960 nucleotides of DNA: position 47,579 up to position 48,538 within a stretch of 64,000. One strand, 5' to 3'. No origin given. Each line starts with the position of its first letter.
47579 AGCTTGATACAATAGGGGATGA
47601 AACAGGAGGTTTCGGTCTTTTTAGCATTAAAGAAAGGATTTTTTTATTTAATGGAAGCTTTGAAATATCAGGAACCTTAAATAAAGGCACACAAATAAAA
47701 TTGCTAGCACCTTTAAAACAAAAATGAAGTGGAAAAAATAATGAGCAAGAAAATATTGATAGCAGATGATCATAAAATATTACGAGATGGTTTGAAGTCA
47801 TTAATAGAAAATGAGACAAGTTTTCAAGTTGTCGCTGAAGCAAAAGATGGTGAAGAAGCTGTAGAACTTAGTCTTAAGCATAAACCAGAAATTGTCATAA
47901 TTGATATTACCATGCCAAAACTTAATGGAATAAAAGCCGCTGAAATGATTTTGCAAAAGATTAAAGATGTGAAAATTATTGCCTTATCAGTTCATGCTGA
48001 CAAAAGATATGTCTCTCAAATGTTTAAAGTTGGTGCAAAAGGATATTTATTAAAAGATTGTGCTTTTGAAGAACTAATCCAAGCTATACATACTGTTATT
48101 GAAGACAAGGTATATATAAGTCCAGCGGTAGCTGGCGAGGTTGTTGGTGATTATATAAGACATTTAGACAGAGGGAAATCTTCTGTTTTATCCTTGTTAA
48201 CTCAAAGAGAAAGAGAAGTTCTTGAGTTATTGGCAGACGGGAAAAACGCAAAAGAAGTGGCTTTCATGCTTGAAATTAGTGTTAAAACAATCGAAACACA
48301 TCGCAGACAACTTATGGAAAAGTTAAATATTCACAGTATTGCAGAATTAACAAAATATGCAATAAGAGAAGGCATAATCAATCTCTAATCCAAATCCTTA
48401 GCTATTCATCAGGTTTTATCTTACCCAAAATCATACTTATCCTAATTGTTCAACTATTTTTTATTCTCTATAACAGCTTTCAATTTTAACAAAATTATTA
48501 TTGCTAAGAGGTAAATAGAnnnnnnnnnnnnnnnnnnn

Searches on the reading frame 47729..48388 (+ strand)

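Call 10: search_protein_families(library=pfam, proteins=[window:47729-48388:+], max_evalue=0.01)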
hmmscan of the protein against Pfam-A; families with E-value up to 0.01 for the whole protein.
window:47729-48388:+ (219 aa): 4 families
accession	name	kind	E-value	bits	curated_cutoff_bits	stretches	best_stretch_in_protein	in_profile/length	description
PF00072.30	Response_reg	-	1.6e-28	99.5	30.2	1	9-120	1-110/111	Response regulator receiver domain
PF00196.25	GerE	-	5.2e-19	68.1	23.5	1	156-211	2-57/57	Bacterial regulatory proteins, luxR family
PF08281.18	Sigma70_r4_2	-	5.4e-06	26.4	25.7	1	153-199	7-54/54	Sigma-70, region 4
PF04545.22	Sigma70_r4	-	0.0017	18.2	24.1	1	154-199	2-48/50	Sigma-70, region 4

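Call 11: search_protein_families(library=ncbifam, proteins=[window:47729-48388:+], max_evalue=0.01)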
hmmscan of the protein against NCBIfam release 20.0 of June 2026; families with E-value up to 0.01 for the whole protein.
window:47729-48388:+ (219 aa): 115 families (the best 25 are shown)
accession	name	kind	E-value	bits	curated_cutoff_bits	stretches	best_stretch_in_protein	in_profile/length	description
NF052445.1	RespRegMctR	equivalog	4.7e-57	192.7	300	1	8-216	3-204/205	two-component system response regulator MctR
NF011896.0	PRK15369.1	equivalog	1.5e-50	171.8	242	1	5-217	2-210/211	two component system response regulator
NF007018.1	PRK09483.1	equivalog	1.3e-45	155.8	280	1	8-218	3-210/217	UvrY/SirA/GacA family response regulator transcription factor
NF007935.0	PRK10651.1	equivalog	4e-43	147.1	250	1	6-213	6-212/216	two-component system response regulator NarL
NF007708.0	PRK10403.1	equivalog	2.2e-36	125.3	343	1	1-204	1-201/215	nitrate/nitrite response regulator protein NarP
NF047785.1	respo_reg_MadR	equivalog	5.5e-35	120.6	300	1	8-217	2-209/209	MadR family response regulator transcription factor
NF007685.0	PRK10360.1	equivalog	6.9e-35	120.6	258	1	9-209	4-190/196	response regulator transcription factor UhpA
NF007419.0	PRK09958.1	equivalog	2.1e-27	96.1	251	1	9-215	3-202/204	acid-sensing system DNA-binding response regulator EvgA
NF007403.0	PRK09935.1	equivalog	5.1e-24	85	271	1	8-212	5-205/210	fimbria biosynthesis transcriptional regulator FimZ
NF006900.1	PRK09390.1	equivalog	1.7e-22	79.9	255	1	7-215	5-201/203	response regulator FixJ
NF041367.1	CheY_Halo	equivalog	4.9e-21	75.2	200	1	9-124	1-114/114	chemotaxis protein CheY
NF040749.1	tetrathio_RR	equivalog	1.1e-19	70.9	290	1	12-208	5-185/191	tetrathionate respiration response regulator TtrR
NF001965.0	PRK00742.1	subfamily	1.9e-19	70.1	293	1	6-123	3-122/357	chemotaxis-specific protein-glutamate methyltransferase CheB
NF007969.0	PRK10693.1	equivalog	2.1e-18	66.5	329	1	4-169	5-169/337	two-component system response regulator RssB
NF041830.1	RR_TF_ErdR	exception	7.5e-18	65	390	1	8-203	3-197/213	response regulator transcription factor ErdR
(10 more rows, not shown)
